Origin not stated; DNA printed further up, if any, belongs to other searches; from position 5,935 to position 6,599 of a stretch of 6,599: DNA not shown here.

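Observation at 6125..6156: dif-like XerD arm and central region embedded in-frame in the repressor gene; the single mismatch removes a stop codon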

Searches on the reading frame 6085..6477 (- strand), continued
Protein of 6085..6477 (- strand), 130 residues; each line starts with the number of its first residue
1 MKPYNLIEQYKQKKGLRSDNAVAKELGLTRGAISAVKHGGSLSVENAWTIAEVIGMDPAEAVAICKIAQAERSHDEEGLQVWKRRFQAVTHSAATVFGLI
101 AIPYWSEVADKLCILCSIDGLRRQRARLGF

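Call 84: search_protein_families(library=pfam, proteins=[L009:1480-1806:+, L008:10413-10760:+], max_evalue=0.05)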
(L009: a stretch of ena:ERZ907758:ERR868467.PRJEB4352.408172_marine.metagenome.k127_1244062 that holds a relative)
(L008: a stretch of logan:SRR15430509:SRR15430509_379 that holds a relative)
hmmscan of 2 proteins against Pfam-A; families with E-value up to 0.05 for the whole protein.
L009:1480-1806:+ (108 aa): 5 families
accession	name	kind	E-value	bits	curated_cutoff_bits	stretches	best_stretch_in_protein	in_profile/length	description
PF13384.12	HTH_23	-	0.0014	18.8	24.6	1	9-32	17-40/50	Homeodomain-like domain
PF12375.13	DUF3653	-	0.002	18.7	22.4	1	57-93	8-47/66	Phage protein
PF12728.13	HTH_17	-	0.0055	17.4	27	1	10-35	2-27/51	Helix-turn-helix domain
PF20432.4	Xre-like-HTH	-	0.018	15.8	25.8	1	7-34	21-47/63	Antitoxin Xre-like helix-turn-helix domain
PF08822.17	DUF1804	-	0.039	14.3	29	0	9-33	19-43/164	Protein of unknown function (DUF1804)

L008:10413-10760:+ (115 aa): 2 families
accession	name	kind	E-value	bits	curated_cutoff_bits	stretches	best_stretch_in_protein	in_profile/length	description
PF06942.17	GlpM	-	0.018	15.9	25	1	5-98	1-94/107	GlpM protein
PF19529.4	DUF6057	-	0.043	13.1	29.8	0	27-106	72-135/569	Family of unknown function (DUF6057)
